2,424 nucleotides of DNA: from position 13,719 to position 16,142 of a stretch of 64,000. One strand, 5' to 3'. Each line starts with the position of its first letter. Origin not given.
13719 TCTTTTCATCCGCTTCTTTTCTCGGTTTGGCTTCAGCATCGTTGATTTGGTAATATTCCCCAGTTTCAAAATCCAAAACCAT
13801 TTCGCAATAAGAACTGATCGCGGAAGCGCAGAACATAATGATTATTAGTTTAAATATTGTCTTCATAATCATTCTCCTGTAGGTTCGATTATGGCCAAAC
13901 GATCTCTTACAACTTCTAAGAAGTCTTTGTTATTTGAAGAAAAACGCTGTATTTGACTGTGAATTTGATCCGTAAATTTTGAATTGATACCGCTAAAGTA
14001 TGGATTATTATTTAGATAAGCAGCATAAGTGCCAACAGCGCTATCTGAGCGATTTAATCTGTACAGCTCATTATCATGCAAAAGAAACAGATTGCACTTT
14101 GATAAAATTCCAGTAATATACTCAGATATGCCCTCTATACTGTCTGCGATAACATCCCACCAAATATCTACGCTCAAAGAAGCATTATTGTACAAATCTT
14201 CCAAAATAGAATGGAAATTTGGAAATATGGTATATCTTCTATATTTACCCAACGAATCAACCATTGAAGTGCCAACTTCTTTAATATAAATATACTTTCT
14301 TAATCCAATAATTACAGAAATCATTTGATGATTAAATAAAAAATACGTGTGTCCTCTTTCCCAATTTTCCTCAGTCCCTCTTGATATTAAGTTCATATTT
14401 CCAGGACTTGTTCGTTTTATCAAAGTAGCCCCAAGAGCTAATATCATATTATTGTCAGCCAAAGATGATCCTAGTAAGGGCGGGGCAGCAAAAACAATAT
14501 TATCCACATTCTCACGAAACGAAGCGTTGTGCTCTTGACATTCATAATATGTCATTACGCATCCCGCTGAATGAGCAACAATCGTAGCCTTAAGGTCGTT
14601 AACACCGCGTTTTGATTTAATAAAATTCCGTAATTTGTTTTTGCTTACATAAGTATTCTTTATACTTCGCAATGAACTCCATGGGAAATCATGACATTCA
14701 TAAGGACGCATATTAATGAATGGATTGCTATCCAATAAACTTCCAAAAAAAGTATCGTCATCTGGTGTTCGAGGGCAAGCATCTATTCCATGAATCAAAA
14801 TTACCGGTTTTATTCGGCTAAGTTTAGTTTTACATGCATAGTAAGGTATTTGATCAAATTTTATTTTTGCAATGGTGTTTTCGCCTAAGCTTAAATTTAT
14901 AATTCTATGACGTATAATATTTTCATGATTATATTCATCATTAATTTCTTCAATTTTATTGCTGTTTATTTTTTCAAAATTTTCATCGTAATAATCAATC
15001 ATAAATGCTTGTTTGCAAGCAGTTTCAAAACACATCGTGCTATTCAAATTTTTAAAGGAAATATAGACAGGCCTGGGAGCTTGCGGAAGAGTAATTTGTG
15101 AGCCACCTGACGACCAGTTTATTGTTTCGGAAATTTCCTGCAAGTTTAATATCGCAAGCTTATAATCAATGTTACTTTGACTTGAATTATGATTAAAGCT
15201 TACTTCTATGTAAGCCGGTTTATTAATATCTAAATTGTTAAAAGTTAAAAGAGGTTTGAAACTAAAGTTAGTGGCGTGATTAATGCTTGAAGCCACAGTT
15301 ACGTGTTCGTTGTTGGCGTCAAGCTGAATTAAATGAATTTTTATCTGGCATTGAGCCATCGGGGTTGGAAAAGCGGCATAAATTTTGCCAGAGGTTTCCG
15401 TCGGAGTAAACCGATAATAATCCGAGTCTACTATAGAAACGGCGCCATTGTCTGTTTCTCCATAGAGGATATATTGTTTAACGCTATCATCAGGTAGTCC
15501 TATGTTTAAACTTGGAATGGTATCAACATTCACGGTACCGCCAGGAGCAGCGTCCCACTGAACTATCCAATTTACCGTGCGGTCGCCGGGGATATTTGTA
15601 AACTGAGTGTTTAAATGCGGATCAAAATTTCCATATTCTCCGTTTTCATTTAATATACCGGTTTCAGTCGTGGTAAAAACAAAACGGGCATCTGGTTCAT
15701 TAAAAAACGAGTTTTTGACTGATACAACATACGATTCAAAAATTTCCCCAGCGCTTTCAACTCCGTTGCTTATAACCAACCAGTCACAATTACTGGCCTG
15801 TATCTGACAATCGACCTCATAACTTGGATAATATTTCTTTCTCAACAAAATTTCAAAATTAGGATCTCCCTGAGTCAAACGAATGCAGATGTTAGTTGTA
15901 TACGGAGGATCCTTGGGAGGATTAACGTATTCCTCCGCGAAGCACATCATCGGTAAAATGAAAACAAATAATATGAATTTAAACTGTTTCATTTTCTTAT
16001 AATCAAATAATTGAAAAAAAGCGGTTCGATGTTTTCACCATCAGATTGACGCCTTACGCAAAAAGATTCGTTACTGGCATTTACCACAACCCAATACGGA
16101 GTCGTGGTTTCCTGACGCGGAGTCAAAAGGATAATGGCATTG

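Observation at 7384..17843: Low-GC operon encoding only secreted proteins, inserted between metG and a native exoprotein locus, with no mobility genes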

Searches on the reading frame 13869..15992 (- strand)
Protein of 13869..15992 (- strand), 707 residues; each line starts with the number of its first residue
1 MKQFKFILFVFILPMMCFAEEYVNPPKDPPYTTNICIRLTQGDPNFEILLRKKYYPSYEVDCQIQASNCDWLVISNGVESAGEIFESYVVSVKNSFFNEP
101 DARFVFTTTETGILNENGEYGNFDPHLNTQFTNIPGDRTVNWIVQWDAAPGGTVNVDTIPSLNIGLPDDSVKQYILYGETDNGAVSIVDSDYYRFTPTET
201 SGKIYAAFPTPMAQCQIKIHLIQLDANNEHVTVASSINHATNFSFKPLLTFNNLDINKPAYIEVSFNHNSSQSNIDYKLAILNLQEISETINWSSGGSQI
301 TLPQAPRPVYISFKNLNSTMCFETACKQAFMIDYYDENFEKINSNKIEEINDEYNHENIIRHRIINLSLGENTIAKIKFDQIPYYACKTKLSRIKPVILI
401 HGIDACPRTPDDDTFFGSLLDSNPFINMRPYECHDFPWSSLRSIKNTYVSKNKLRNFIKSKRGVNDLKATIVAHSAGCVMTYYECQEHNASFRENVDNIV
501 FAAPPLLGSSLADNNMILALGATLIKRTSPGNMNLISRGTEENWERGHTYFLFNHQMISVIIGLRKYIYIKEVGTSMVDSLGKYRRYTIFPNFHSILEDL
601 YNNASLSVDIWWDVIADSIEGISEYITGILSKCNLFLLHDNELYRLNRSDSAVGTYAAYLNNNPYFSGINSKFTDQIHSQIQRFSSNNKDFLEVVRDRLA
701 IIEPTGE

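Call 4: search_protein_families(library=pfam, proteins=[window:13869-15992:-], max_evalue=0.01)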
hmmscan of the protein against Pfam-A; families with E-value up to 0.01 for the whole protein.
window:13869-15992:- (707 aa): 1 family
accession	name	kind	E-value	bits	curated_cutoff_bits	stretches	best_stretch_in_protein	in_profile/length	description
PF24096.1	DUF7379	-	0.004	17.6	33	1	454-520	57-126/191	Domain of unknown function (DUF7379)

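Call 9: search_protein_families(library=ncbifam, proteins=[window:13869-15992:-], max_evalue=0.01)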
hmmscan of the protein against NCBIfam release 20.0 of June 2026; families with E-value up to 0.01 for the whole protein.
window:13869-15992:- (707 aa): 0 families

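Call 10: search_protein_families(library=phrogs, proteins=[window:13869-15992:-], max_evalue=0.01)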
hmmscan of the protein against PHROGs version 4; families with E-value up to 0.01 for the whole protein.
window:13869-15992:- (707 aa): 0 families

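Call 12: search_solved_structures(query=window:13869-15992:-, max_evalue=1)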
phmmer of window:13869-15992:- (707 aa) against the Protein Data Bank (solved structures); distinct sequences matched with E-value up to 1: 0.

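Call 19: find_homologous_proteins(query=window:13869-15992:-, max_evalue=0.001)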
Query window:13869-15992:- (707 aa): 19 proteins with E <= 0.001 among 4949 candidates.
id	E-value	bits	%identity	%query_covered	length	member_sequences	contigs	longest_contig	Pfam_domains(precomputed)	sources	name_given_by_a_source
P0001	0.0e+0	1640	100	100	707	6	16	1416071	-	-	-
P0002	0.0e+0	1352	82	100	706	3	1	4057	-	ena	-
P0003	0.0e+0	1067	65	100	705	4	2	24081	-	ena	-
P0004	1.6e-292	990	62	98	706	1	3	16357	-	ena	-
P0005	5.2e-291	985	60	99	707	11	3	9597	-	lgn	-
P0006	9.3e-264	895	58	97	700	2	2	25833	-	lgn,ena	-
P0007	1.0e-258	878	56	100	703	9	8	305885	-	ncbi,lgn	-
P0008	1.1e-159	551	42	99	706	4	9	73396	-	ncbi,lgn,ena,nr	ncbi:hypothetical protein J6X96_02245 [bacterium]|nr:hypothetical protein [bacterium]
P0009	2.2e-159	550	41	99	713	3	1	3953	-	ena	-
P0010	9.0e-153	528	41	96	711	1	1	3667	-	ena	-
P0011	1.5e-133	465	39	94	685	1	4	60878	-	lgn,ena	-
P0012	2.3e-127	444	38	99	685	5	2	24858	-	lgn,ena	-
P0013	1.1e-122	429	39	84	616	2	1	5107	-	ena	-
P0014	2.8e-75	272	32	92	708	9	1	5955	-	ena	-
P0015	6.1e-75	271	31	94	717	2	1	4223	-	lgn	-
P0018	2.5e-67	246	30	92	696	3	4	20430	-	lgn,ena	-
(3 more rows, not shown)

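Call 20: find_encoding_contigs(protein=P0007, flank=10000, max_places=3)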
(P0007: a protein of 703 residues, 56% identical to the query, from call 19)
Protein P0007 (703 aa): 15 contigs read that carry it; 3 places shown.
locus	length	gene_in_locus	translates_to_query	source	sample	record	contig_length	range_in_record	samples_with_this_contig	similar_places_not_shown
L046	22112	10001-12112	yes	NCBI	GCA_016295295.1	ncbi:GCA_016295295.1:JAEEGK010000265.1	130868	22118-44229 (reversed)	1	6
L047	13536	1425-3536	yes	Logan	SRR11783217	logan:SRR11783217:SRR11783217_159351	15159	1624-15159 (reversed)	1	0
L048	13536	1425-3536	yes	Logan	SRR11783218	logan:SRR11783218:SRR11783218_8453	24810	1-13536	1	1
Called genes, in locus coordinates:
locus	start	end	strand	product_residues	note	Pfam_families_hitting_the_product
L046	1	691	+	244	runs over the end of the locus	PF01255:Prenyltransf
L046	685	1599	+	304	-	PF01148:CTP_transf_1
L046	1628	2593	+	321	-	PF01073:3Beta_HSD, PF01370:Epimerase, PF02719:Polysacc_synt_2 (faint), PF04321:RmlD_sub_bind, PF07993:NAD_binding_4 (faint), PF16363:GDP_Man_Dehyd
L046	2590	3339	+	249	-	-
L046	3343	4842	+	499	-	PF00512:HisKA, PF02518:HATPase_c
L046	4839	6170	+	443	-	PF00072:Response_reg, PF00158:Sigma54_activat, PF00493:MCM (weak), PF14532:Sigma54_activ_2, PF00004:AAA (weak), PF07728:AAA_5 (weak), PF25601:AAA_lid_14, PF02954:HTH_8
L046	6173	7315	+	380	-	-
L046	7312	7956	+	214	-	PF00730:HhH-GPD, PF00633:HHH (weak)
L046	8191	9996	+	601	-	-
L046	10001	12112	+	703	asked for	-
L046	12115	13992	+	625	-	PF18884:TSP3_bac (faint)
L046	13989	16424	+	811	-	PF18884:TSP3_bac (faint)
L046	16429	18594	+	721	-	-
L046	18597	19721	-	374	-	PF01553:Acyltransferase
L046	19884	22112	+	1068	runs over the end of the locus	PF02811:PHP, PF07733:DNA_pol3_alpha, PF17657:DNA_pol3_finger, PF14579:HHH_6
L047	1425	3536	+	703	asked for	-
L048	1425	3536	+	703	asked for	-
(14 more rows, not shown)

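Call 21: find_encoding_contigs(protein=P0008, flank=10000, max_places=3)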
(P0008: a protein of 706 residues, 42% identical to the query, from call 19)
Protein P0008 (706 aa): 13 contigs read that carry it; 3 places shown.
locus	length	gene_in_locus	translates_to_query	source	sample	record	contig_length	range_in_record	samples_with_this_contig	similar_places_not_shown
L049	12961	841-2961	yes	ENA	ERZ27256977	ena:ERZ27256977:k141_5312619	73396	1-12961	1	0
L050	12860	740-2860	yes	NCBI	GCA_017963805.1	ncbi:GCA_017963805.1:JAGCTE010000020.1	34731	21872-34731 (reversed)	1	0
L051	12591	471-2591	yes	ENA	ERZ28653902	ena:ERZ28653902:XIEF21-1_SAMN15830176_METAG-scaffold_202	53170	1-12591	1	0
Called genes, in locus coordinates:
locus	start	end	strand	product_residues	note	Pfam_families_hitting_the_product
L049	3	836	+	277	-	?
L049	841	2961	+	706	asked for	-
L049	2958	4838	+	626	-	-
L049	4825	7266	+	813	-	PF05345:He_PIG (faint)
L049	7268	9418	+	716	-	-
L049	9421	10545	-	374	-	PF01553:Acyltransferase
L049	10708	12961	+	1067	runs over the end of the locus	PF02811:PHP, PF07733:DNA_pol3_alpha, PF17657:DNA_pol3_finger, PF14579:HHH_6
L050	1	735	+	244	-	?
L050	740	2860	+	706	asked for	-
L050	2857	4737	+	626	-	-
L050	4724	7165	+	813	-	PF05345:He_PIG (faint)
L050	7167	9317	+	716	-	-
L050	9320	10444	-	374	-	PF01553:Acyltransferase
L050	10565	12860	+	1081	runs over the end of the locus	PF02811:PHP, PF07733:DNA_pol3_alpha, PF17657:DNA_pol3_finger, PF14579:HHH_6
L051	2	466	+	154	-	?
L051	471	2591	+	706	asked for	-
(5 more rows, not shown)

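Call 22: find_encoding_contigs(protein=P0011, flank=10000, max_places=3)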
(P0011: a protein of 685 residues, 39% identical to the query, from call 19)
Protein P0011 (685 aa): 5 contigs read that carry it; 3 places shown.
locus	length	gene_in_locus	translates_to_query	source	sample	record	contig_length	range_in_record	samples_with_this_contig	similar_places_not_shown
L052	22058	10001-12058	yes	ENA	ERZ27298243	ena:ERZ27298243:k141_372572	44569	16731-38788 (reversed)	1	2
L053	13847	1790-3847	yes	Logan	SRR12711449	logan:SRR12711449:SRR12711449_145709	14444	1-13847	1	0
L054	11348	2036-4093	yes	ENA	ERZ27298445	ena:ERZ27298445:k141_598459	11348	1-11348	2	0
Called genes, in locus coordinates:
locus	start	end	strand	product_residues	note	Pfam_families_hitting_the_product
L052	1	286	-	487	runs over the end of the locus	PF00749:tRNA-synt_1c, PF19269:Anticodon_2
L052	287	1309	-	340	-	PF01118:Semialdhyde_dh, PF22698:Semialdhyde_dhC_1, PF02774:Semialdhyde_dhC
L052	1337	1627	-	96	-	PF18291:HU-HIG, PF00216:Bac_DNA_binding, PF18289:HU-CCDC81_euk_2 (weak)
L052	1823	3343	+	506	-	PF07719:TPR_2 (faint), PF13428:TPR_14 (faint), PF23240:HAT_PRP39_N, PF13181:TPR_8 (faint), PF13432:TPR_16 (faint), PF14559:TPR_19 (faint)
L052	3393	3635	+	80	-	PF02700:PurS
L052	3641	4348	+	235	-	PF13507:GATase_5, PF00117:GATase (faint), PF07685:GATase_3, PF01965:DJ-1_PfpI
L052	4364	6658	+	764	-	PF18072:FGAR-AT_linker, PF00586:AIRS, PF02769:AIRS_C, PF00586:AIRS, PF02769:AIRS_C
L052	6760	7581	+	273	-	-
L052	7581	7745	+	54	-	-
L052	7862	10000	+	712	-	-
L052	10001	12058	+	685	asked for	-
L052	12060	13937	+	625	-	-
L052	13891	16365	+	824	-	PF18884:TSP3_bac (faint)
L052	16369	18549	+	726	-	PF02065:Melibiase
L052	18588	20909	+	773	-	PF13491:FtsK_4TM, PF17854:FtsK_alpha, PF01580:FtsK_SpoIIIE, PF12846:AAA_10 (faint), PF09397:FtsK_gamma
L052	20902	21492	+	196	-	PF13413:HTH_25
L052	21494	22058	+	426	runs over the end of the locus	PF00919:UPF0004, PF04055:Radical_SAM, PF18693:TRAM_2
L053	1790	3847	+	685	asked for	-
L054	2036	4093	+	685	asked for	-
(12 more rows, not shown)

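Call 23: find_encoding_contigs(protein=P0018, flank=10000, max_places=3)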
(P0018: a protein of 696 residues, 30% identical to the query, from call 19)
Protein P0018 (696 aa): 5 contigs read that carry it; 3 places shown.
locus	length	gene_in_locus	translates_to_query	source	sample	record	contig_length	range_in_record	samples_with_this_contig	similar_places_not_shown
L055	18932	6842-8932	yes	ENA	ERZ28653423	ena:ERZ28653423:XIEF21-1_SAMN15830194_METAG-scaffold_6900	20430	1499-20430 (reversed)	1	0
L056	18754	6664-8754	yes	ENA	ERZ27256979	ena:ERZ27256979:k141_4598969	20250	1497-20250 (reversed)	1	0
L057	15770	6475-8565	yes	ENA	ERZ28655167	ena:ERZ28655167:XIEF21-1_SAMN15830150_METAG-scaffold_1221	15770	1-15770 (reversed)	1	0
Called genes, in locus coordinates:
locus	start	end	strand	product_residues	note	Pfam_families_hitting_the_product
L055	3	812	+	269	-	?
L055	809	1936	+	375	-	PF01075:Glyco_transf_9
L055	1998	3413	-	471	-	-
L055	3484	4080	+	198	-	PF00293:NUDIX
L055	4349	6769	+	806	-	-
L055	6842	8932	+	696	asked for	-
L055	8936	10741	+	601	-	-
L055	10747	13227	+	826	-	PF18884:TSP3_bac (weak)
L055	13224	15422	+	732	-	PF02065:Melibiase (weak)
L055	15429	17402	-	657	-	PF07944:Beta-AFase-like_GH127_cat, PF20736:Glyco_hydro127M, PF20737:Glyco_hydro127C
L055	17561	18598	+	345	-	PF00155:Aminotran_1_2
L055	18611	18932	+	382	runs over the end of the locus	-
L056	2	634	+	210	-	?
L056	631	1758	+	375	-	PF01075:Glyco_transf_9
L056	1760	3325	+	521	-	PF06293:Kdo, PF01636:APH (faint)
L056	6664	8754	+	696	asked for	-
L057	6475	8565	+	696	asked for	-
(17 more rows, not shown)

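Call 31: search_protein_families(library=pfam, proteins=[L046:12115-13992:+, L049:2958-4838:+, L052:12060-13937:+, L055:8936-10741:+, L046:13989-16424:+, L049:4825-7266:+, L052:13891-16365:+, L055:10747-13227:+], max_evalue=0.01)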
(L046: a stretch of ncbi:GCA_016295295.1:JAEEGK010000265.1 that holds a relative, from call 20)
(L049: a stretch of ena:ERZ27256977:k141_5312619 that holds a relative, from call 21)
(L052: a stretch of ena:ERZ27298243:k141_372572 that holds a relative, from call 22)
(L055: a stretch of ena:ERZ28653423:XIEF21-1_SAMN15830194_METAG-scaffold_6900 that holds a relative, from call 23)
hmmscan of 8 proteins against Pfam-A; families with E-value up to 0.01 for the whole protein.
L046:12115-13992:+ (625 aa): 1 family
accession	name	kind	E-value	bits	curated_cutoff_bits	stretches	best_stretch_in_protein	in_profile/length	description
PF18884.5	TSP3_bac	-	8.2e-06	26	25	1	303-324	1-22/22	Bacterial TSP3 repeat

L049:2958-4838:+ (626 aa): 0 families

L052:12060-13937:+ (625 aa): 1 family
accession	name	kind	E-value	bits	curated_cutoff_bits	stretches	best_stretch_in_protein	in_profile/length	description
PF18884.5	TSP3_bac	-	0.00023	21.4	25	1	298-317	1-20/22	Bacterial TSP3 repeat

L055:8936-10741:+ (601 aa): 1 family
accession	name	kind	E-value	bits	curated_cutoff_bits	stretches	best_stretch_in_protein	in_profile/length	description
PF18884.5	TSP3_bac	-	0.00051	20.3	25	1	284-304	1-21/22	Bacterial TSP3 repeat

L046:13989-16424:+ (811 aa): 1 family
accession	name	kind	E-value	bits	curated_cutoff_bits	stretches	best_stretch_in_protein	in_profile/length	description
PF18884.5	TSP3_bac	-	3.3e-12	46.4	25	3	327-339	1-13/22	Bacterial TSP3 repeat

L049:4825-7266:+ (813 aa): 2 families
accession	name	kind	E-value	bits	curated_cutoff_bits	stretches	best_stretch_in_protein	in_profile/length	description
PF05345.18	He_PIG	-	7.7e-06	26.7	24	1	720-788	13-89/96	Putative Ig domain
PF18884.5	TSP3_bac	-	0.0074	16.6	25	1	330-342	1-13/22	Bacterial TSP3 repeat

L052:13891-16365:+ (824 aa): 1 family
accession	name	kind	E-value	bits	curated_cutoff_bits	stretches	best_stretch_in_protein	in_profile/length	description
PF18884.5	TSP3_bac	-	1.5e-11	44.4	25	3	340-354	1-15/22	Bacterial TSP3 repeat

L055:10747-13227:+ (826 aa): 1 family
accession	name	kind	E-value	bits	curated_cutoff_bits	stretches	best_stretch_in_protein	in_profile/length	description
PF18884.5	TSP3_bac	-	3.8e-13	49.4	25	2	700-721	1-22/22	Bacterial TSP3 repeat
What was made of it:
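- On Bacterial TSP3-repeat proteins (TSP_631, TSP_808): TSP_808 homologues score 44-49 bits (call 31).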

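Call 34: find_related_loci(query=A1, collection=viral_contigs, flank=10000)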
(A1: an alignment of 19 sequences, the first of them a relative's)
Query A1 (707 aa) in viral_contigs; peptide patterns used: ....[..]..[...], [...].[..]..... (x = any residue, [..] = any of these).
33 stretches matched a pattern, but none encodes a relative of the query by tblastn (E <= 1e-3).

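Call 35: predict_structure(alignment_id=A1)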
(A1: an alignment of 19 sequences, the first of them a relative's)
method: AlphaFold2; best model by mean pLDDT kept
length: 707 residues; sequences in the alignment: 19
mean_pLDDT: 76.8   pTM: 0.72
mean pLDDT of the five models: 76.8, 76.7, 76.6, 74.9, 72.6
residues with pLDDT >= 90: 185; 70-90: 302; 50-70: 141; < 50: 79
segments of 3 or more residues with pLDDT < 50: 1-6, 12-28, 410-412, 511-517, 585-600, 635-649, 651-660
pLDDT, mean of each block of 10 residues (from residue 1): 45 40 44 87 89 88 88 79 81 90 93 86 82 80 91 75 83 90 83 91 94 90 90 93 93 91 85 86 93 88 85 93 92 92 82 87 92 93 89 90 60 65 75 82 78 84 84 73 56 83 61 51 70 69 66 79 73 66 51 44 57 67 66 48 42 48 66 77 79 88 58
secondary structure, 60 per line:
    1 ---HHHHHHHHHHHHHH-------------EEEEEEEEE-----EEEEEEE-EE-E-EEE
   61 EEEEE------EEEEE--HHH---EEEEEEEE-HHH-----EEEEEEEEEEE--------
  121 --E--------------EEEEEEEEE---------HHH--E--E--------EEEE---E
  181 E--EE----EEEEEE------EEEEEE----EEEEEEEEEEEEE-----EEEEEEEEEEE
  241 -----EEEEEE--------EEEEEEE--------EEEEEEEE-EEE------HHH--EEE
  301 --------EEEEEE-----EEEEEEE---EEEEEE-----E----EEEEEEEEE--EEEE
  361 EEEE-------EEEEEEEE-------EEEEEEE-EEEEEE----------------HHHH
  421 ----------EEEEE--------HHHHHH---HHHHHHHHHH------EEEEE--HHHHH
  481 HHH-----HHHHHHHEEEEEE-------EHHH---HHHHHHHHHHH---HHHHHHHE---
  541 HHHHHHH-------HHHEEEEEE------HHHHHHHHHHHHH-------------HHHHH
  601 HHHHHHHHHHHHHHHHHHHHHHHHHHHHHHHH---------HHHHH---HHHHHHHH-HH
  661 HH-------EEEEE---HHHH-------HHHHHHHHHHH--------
elements in order (helices of 4 or more, strands of 3 or more residues): H4-17 E31-39 E45-51 E58-65 E72-76 E85-92 E102-112 E138-146 E173-176 E190-195 E202-207 E212-224 E230-240 E246-251 E260-266 E275-282 E284-286 E298-300 E309-314 E320-326 E330-335 E346-354 E357-364 E372-379 E387-393 E395-400 H417-420 E431-435 H444-449 H453-462 E469-473 H476-483 H489-495 E496-501 H516-526 H530-536 H541-547 E558-563 H570-582 H596-632 H642-646 H650-657 H659-662 E670-674 H678-681 H689-699
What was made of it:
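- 13869..15992 (-): lip_707: signal peptide, tandem beta-sandwich domains (~30-400), alpha/beta-hydrolase with an invariant HG(I)D motif, S475 in AHSAGC, D650 and H678. AF2 pLDDT 77 (call 35).
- On alpha/beta-hydrolase lipase/esterase (lip_707): The spatial triad was not verified, because pLDDT is below 50 at residues 635-660 (call 35).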

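Call 39: fold_search(model_id=the predicted structure, library=pdb)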
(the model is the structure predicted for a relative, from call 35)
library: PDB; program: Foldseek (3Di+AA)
matches with E <= 10: 1846; with E <= 0.001: 80
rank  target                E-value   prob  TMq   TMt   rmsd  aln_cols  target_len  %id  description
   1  9ea9_E                2.2e-09  1.00  0.12  0.19  23.6       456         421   11  Crystal structure of BoNT/A-NTNH-HA70 -VHH_F12-VHH_H7-Fab_NTNH complex (released 2025-09-17)
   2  4lo4_B                4.2e-09  1.00  0.13  0.19  23.9       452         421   11  Apo HA-70 (released 2013-10-30)
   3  9ug5_C                1.6e-08  1.00  0.12  0.14  23.9       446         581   11  Crystal structure of HA3 from Clostridium botulinum type B with alpha2,3-sialyllactose (released 2025-11-05)
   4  9qcm_C                2.9e-08  1.00  0.12  0.14  24.6       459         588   10  Botulinum neurotoxin type B1, 14-subunit, Large Progenitor Toxin Complex (L-PTC) (released 2025-09-10)
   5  9ug6_C                1.2e-07  1.00  0.12  0.14  24.2       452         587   11  Crystal structure of HA3 from Clostridium botulinum type B with alpha2,6-sialyllactose (released 2025-11-05)
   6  3lxu                  1.1e-06  0.90  0.13  0.09  26.1       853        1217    9  Crystal Structure of Tripeptidyl Peptidase 2 (TPP II) (released 2010-08-11)
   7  4lo8_A                2.5e-06  1.00  0.12  0.30  13.4       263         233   14  HA70(D3)-HA17 (released 2013-10-30)
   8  6vfq_A                5.7e-06  0.85  0.10  0.15  24.8       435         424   10  Crystal structure of monomeric human protocadherin 10 EC1-EC4 (released 2020-03-11)
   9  6e6b_B                6.4e-06  0.92  0.11  0.12  28.8       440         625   11  Crystal structure of the Protocadherin GammaB4 extracellular domain (released 2019-04-10)
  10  4lo7_A                6.7e-06  1.00  0.12  0.29  13.4       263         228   13  HA70(D3)-HA17-HA33 (released 2013-10-30)
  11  6vfw_D                9.5e-06  0.89  0.10  0.16  24.6       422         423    8  Crystal structure of human delta protocadherin 10 EC1-EC4 (released 2020-03-11)
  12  6nps_B                1.3e-05  1.00  0.13  0.10  17.5       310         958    9  Crystal structure of GH115 enzyme AxyAgu115A from Amphibacillus xylanus (released 2020-07-15)
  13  2bzd_A                1.7e-05  1.00  0.14  0.15  14.8       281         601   11  Galactose recognition by the carbohydrate-binding module of a bacterial sialidase. (released 2005-08-19)
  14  7kwb_A                1.7e-05  0.66  0.10  0.13  16.6       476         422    8  Surface glycan-binding protein B from Bacteroides thetaiotaomicron (released 2021-02-17)
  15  9qc8_C                1.9e-05  0.84  0.11  0.13  23.1       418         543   10  BoNT-NTNH-HA70 complex from Clostridium botulinum Serotype B1 (released 2025-09-10)
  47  5h6g_A                2.5e-04  1.00  0.18  0.43   5.9       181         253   18  Crystal structure of a thermostable lipase from Marine Streptomyces (released 2017-09-20)
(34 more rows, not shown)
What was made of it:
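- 13869..15992 (-): Foldseek: HA70/HA3 E 2e-9, CBMs, cadherins, and lipase 5h6g E 2.5e-4 (call 39).
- On alpha/beta-hydrolase lipase/esterase (lip_707): Foldseek 5h6g lipase: E 2.5e-4, TM(target) 0.43, 181 columns (call 39).
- Closest known: Botulinum progenitor-complex haemagglutinin HA70/HA3. Same: The shared feature is tandem jelly-roll beta-sandwiches of a glycan-binding type (call 39).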

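Call 45: find_related_loci(query=A1, collection=metagenome_contigs, flank=10000)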
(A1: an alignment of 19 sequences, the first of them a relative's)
Query A1 (707 aa) in metagenome_contigs; peptide patterns used: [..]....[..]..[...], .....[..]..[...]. (x = any residue, [..] = any of these).
225 stretches matched a pattern; 8 encode a relative of the query (tblastn E <= 1e-3); 8 distinct loci.
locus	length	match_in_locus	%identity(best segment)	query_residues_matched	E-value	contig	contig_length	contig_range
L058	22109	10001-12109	56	1-707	0e+0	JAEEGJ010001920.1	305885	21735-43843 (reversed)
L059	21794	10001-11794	33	115-699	1e-79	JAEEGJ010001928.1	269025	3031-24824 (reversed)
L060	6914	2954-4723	32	116-703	4e-78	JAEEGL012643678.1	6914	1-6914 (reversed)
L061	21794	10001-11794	33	115-699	1e-79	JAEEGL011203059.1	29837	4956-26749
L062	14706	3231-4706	30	217-699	9e-60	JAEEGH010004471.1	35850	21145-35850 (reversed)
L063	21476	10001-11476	30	217-699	9e-60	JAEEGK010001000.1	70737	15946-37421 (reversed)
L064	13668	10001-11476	30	217-699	9e-60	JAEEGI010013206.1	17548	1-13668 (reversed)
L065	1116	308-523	36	438-513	9e-7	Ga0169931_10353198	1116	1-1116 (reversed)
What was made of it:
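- Eight loci in JGI metagenomes (call 45).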
